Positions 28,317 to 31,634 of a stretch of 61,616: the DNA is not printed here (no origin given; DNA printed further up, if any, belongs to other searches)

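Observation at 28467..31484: Stand-alone 1005-aa WYL-like / SF1 helicase / PD-(D/E)xK-like nuclease fusion: candidate single-gene anti-phage system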

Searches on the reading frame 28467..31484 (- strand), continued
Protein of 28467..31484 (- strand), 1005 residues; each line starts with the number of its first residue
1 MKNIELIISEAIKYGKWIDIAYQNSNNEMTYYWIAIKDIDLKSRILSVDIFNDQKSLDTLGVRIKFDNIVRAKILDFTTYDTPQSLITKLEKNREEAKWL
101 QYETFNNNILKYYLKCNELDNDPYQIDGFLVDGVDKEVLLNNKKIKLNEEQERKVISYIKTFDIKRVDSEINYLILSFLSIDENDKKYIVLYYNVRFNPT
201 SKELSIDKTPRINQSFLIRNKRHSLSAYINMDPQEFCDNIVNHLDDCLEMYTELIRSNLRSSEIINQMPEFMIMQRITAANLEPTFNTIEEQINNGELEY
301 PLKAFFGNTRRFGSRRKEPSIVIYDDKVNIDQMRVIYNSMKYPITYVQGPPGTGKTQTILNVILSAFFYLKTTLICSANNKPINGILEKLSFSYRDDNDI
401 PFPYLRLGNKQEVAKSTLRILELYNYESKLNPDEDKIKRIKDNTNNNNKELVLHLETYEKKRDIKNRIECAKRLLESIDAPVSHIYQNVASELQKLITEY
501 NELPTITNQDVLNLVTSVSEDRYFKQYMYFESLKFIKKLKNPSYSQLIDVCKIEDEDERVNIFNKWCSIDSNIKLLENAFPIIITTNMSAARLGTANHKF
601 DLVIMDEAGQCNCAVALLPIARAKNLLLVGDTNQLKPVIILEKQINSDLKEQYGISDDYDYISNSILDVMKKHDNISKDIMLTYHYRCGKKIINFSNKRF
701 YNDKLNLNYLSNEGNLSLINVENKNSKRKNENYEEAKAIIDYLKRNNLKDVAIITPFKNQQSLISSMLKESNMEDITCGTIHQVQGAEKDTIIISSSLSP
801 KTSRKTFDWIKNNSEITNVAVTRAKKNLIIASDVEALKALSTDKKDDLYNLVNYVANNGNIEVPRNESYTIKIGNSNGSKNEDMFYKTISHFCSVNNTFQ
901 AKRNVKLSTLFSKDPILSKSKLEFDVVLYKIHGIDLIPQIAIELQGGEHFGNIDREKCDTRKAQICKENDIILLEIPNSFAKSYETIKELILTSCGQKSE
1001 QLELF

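Call 26: find_encoding_contigs(protein=P0019, flank=10000, max_places=2)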
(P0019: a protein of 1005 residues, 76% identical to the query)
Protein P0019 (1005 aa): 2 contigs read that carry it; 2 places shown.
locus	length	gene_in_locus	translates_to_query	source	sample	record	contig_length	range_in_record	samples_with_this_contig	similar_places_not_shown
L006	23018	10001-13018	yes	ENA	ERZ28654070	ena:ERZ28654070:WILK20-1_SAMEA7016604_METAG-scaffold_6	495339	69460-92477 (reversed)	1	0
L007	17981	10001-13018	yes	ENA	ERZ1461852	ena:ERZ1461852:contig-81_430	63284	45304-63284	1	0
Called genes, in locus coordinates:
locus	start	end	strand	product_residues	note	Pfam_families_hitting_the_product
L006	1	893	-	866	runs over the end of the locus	PF13306:LRR_5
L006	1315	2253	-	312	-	-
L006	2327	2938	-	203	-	PF13707:RloB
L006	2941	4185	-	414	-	PF13304:AAA_21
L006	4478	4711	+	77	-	PF09954:DUF2188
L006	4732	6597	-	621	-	PF04851:ResIII (faint), PF09848:SLFN-g3_helicase, PF13401:AAA_22 (faint)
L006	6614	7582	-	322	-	PF01612:DNA_pol_A_exo1 (weak), PF00929:RNase_T, PF13482:RNase_H_2 (weak), PF00533:BRCT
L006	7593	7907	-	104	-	PF12643:MazG-like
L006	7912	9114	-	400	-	PF12102:MrcB_N, PF13020:NOV_C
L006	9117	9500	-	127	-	PF00293:NUDIX, PF14815:NUDIX_4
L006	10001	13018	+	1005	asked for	PF01443:Viral_helicase1 (faint), PF09848:SLFN-g3_helicase (faint), PF13086:AAA_11, PF13245:AAA_19 (faint), PF13604:AAA_30 (faint), PF10881:DUF2726 (faint), PF13087:AAA_12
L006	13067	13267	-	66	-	-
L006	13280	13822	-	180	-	-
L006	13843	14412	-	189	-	PF00657:Lipase_GDSL, PF13472:Lipase_GDSL_2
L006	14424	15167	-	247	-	PF13175:AAA_15 (weak), PF13476:AAA_23, PF02463:SMC_N (faint), PF00005:ABC_tran (weak), PF13175:AAA_15, PF13304:AAA_21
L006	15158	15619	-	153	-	PF01470:Peptidase_C15 (weak)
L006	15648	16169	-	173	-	PF00383:dCMP_cyt_deam_1, PF14437:MafB19-deam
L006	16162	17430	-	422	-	PF00919:UPF0004, PF04055:Radical_SAM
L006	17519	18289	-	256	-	-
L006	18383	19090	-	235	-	-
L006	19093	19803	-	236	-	PF20260:PUA_4, PF04452:Methyltrans_RNA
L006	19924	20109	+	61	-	PF00830:Ribosomal_L28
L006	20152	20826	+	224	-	-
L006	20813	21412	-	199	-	-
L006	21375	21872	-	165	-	PF22043:DUF6935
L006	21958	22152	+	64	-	-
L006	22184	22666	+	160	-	-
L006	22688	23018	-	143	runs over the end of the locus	-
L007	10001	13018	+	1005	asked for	PF01443:Viral_helicase1 (faint), PF09848:SLFN-g3_helicase (faint), PF13086:AAA_11, PF13245:AAA_19 (faint), PF13604:AAA_30 (faint), PF10881:DUF2726 (faint), PF13087:AAA_12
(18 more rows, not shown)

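Call 27: find_encoding_contigs(protein=P0105, flank=10000, max_places=2)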
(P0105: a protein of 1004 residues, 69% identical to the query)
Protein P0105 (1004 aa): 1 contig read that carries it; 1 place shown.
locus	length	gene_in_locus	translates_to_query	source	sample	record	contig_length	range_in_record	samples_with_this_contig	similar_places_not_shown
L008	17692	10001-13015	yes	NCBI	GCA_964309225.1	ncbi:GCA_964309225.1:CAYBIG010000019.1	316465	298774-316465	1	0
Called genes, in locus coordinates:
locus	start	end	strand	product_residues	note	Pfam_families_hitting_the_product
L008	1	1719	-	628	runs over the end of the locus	PF00912:Transgly, PF00905:Transpeptidase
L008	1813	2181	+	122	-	-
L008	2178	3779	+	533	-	PF01406:tRNA-synt_1e (faint), PF03485:Arg_tRNA_synt_N, PF09334:tRNA-synt_1g (faint), PF00133:tRNA-synt_1 (faint), PF00750:tRNA-synt_1d, PF05746:DALR_1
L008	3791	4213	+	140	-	-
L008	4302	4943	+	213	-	PF03006:HlyIII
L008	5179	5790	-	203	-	-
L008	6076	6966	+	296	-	PF08902:DUF1848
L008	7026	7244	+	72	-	-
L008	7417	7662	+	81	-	PF07866:DUF1653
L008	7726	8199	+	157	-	-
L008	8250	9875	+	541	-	-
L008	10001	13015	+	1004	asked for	PF01443:Viral_helicase1 (faint), PF13086:AAA_11, PF13245:AAA_19 (faint), PF13604:AAA_30 (faint), PF13087:AAA_12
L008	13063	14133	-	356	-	PF00535:Glycos_transf_2 (weak), PF00515:TPR_1 (faint), PF07719:TPR_2 (faint), PF13424:TPR_12 (faint), PF13181:TPR_8 (faint)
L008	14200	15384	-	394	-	PF13421:Band_7_1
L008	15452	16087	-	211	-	-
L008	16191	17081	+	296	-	PF00483:NTP_transferase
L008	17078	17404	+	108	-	PF02368:Big_2 (weak)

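Call 35: search_protein_families(library=pfam, alignment_id=A4, max_evalue=0.01)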
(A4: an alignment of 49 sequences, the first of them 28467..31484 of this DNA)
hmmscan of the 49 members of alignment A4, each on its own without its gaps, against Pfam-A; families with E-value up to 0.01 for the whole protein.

A. member 1, window:28467-31484:- (1005 aa): 7 families
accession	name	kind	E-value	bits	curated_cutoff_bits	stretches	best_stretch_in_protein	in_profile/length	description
PF13086.12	AAA_11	-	5.1e-31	108.8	27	1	328-640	2-255/257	AAA domain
PF13087.12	AAA_12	-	5.4e-23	82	27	1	666-833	5-193/195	AAA domain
PF01443.25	Viral_helicase1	-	1.5e-09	38.5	21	1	742-830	159-226/228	Viral superfamily 1 RNA helicase core domain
PF13245.12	AAA_19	-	3.9e-07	30.8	25.1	1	336-638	5-132/134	AAA domain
PF13604.12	AAA_30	-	5e-06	26.8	27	0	596-638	86-131/191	AAA domain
PF10881.14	DUF2726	-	0.00033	20.8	24.7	1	924-991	59-123/126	Protein of unknown function (DUF2726)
PF09848.15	SLFN-g3_helicase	-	0.00056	19.7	24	0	345-390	4-51/354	Schlafen group 3, DNA/RNA helicase domain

B. families by the number of members that match (of 49 scanned): 35 families (the first 25 are shown)
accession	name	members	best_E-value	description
PF13086.12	AAA_11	49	9.7e-36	AAA domain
PF13087.12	AAA_12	49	1.5e-26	AAA domain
PF13245.12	AAA_19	48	5.7e-14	AAA domain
PF13604.12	AAA_30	48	7e-10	AAA domain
PF01443.25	Viral_helicase1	47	1.6e-10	Viral superfamily 1 RNA helicase core domain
PF10881.14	DUF2726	36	7.2e-16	Protein of unknown function (DUF2726)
PF09848.15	SLFN-g3_helicase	33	1.8e-06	Schlafen group 3, DNA/RNA helicase domain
PF00270.35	DEAD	19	3.1e-07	DEAD/DEAH box helicase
PF13538.12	UvrD_C_2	13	2.8e-06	UvrD-like helicase C-terminal domain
PF00580.27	UvrD-helicase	9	1.5e-07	UvrD/REP helicase N-terminal domain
PF18741.7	MTES_1575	9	3.3e-05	REase_MTES_1575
PF02562.22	PhoH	6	0.00051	PhoH-like protein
PF25199.1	nSTAND_NTPase5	5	1.7e-05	Novel STAND NTPase 5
PF13401.12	AAA_22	5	0.00011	AAA domain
PF13191.12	AAA_16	5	0.00032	AAA ATPase domain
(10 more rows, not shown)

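Call 36: search_protein_families(library=padloc, alignment_id=A4, max_evalue=0.001)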
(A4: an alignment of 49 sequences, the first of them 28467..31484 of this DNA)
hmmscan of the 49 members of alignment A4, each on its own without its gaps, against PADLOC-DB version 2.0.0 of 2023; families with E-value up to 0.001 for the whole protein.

A. member 1, window:28467-31484:- (1005 aa): 10 families
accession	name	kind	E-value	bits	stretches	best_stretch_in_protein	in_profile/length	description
PDLC03924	MkoC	-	2.8e-55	186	2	598-862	669-970/1136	-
PDLC03920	MkoA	-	2.4e-46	156.6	1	343-857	632-1099/1112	-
PDLC03921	MkoA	-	2.9e-33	112.7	1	324-860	1020-1591/1607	-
PDLC05009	PDC-S37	-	3e-32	109.4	2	581-838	918-1201/1550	-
PDLC02194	Hhe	-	3.1e-18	62.5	1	580-739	1360-1517/1911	-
PDLC02895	DpdJ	-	4e-08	28.6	1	751-844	371-464/2112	DpdJ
PDLC00112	GajB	-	2.7e-06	24.3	1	724-835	445-560/581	UrvD helicase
PDLC04140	mad8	-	1.7e-05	22.5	1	338-577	23-188/314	mads_8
PDLC00142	GajB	-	5.9e-05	19.6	1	747-840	469-570/583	UrvD helicase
PDLC00136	GajB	-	7.8e-05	19.7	0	766-840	477-555/570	UrvD helicase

B. families by the number of members that match (of 49 scanned): 23 families
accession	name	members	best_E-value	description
PDLC03924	MkoC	49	4.6e-63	-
PDLC03920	MkoA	49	5.3e-54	-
PDLC05009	PDC-S37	49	1.2e-38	-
PDLC03921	MkoA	48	5.8e-45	-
PDLC02194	Hhe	48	1.5e-21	-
PDLC02895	DpdJ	43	1.9e-12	DpdJ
PDLC04140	mad8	43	6.7e-10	mads_8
PDLC00112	GajB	15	1.3e-06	UrvD helicase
PDLC00136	GajB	13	2e-05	UrvD helicase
PDLC01734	typeIV_RecD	9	6.3e-14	RecD_0_IVD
PDLC00117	GajB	8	7.3e-08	UrvD helicase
PDLC05065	PDC-S68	6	1.9e-06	-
PDLC00120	GajB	2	5.2e-08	UrvD helicase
PDLC00104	GajB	2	2e-05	UrvD helicase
PDLC00103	GajB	1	1.9e-05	UrvD helicase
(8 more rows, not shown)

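Call 43: find_related_loci(query=A4, collection=genome_contigs, flank=10000)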
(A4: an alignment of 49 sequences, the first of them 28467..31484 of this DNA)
Query A4 (1005 aa) in genome_contigs; peptide patterns used: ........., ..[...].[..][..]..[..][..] (x = any residue, [..] = any of these).
600 stretches matched a pattern (row limit reached: there are more); 355 encode a relative of the query (tblastn E <= 1e-3); the best 80 are kept; 80 distinct loci.
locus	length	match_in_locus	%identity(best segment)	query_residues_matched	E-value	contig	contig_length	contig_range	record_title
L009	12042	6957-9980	46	1-1005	0e+0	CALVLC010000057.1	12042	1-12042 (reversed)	MAG: uncultured Bacilli bacterium isolate E22__bin81 genome assembly, contig: E22__k127_5976769, whole genome shotgun se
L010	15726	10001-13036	44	1-1001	0e+0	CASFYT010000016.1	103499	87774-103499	uncultured Firmicutes bacterium isolate CO.A33.metabat-bins.79 genome assembly, contig: CO.A33.metabat-bins.79.fa_k141_1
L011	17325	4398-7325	40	2-991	0e+0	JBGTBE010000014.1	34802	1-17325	MAG: Cryomorpha sp. isolate JTS-AC9 k141_2957026, whole genome shotgun sequence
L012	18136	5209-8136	40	2-991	0e+0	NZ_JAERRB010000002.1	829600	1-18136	Chryseolinea lacunae strain Jin1 contig2, whole genome shotgun sequence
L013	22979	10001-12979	35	1-991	2e-174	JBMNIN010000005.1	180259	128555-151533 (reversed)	MAG: Erysipelotrichaceae bacterium isolate SBF912LR0HQ0027 contig_60108, whole genome shotgun sequence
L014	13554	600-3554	34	8-992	4e-173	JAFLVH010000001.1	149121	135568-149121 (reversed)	MAG: Clostridiales bacterium isolate HAN100 Seq1, whole genome shotgun sequence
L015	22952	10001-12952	34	8-991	2e-172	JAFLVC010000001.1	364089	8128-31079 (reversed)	MAG: Clostridiales bacterium isolate HAN095 Seq1, whole genome shotgun sequence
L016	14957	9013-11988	35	8-997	3e-171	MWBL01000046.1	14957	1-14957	MAG: Firmicutes bacterium ADurb.Bin300 BWY46_contig000046, whole genome shotgun sequence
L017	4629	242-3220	37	1-992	1e-171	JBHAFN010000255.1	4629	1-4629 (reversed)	MAG: Bacillota bacterium isolate Meta-D_MAG_125 Meta-D__412865, whole genome shotgun sequence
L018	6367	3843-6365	37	3-831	2e-167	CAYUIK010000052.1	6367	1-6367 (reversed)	MAG TPA_asm: uncultured Acholeplasmataceae bacterium isolate SRP067234_co1_33 genome assembly, contig: k99_817149, whole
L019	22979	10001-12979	33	8-992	9e-164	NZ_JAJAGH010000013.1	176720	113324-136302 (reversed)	Hominibacterium faecale strain SF3 contig13, whole genome shotgun sequence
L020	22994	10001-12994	33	8-992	3e-162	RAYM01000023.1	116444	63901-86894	Bacterium 1xD42-87 strain 1xD42-87 Scaffold13_1, whole genome shotgun sequence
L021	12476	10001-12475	38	1-823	4e-162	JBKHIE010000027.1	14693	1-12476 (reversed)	MAG: Candidatus Izemoplasmataceae bacterium isolate D1M13_20 NODE_1174_length_14693_cov_4.413718, whole genome shotgun s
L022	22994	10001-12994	33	8-992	3e-162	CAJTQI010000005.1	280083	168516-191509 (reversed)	MAG TPA_asm: uncultured Lachnospiraceae bacterium isolate MGBC111861 genome assembly, contig: MGBC111861.5, whole genome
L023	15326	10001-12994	32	8-992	2e-157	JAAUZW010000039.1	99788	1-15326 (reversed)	MAG: Lachnospiraceae bacterium isolate Mgla_MAG_31-bin_7 c_000000027232, whole genome shotgun sequence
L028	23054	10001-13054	40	10-1005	0e+0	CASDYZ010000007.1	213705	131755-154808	uncultured bacterium isolate CO.B40.metabat-bins.178 genome assembly, contig: CO.B40.metabat-bins.178.fa_k141_7778388, w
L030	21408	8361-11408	39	1-1005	0e+0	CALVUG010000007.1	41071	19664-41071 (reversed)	MAG: uncultured Bacilli bacterium isolate BRZ_QL__bin68 genome assembly, contig: BRZ_QL__NODE_828_length_41071_cov_12.50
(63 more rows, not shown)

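Call 49: search_protein_families(library=pfam, alignment_id=A5, max_evalue=0.00001)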
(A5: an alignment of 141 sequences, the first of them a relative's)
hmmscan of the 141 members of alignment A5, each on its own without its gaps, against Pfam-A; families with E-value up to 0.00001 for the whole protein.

A. member 1, L001:5569-8820:- (1083 aa): 1 family
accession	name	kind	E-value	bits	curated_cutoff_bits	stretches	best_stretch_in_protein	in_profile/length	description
PF04326.19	SLFN_AlbA_2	-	3.6e-07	31.2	25.3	1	37-155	1-111/118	Schlafen, AlbA_2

B. families by the number of members that match (of 141 scanned): 162 families (the first 25 are shown)
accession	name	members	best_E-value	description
PF00270.35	DEAD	5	2.2e-28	DEAD/DEAH box helicase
PF00271.37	Helicase_C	5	6.9e-26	Helicase conserved C-terminal domain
PF01381.28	HTH_3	4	6.8e-15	Helix-turn-helix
PF14815.12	NUDIX_4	3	1.7e-24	NUDIX domain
PF00293.34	NUDIX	3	1.5e-19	NUDIX domain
PF13560.12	HTH_31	3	5.6e-09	Helix-turn-helix domain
PF04851.21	ResIII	2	1.8e-36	Type III restriction enzyme, res subunit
PF03006.26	HlyIII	2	3.5e-31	Haemolysin-III related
PF00239.26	Resolvase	2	4.7e-31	Resolvase, N terminal domain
PF02518.31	HATPase_c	2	2.1e-22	Histidine kinase-, DNA gyrase B-, and HSP90-like ATPase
PF00570.28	HRDC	2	6.8e-21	HRDC domain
PF09382.16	RQC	2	3.1e-20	RQC domain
PF01066.26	CDP-OH_P_transf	2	1.2e-18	CDP-alcohol phosphatidyltransferase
PF07508.19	Recombinase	2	2.1e-18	Recombinase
PF00512.31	HisKA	2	4.2e-17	His Kinase A (phospho-acceptor) domain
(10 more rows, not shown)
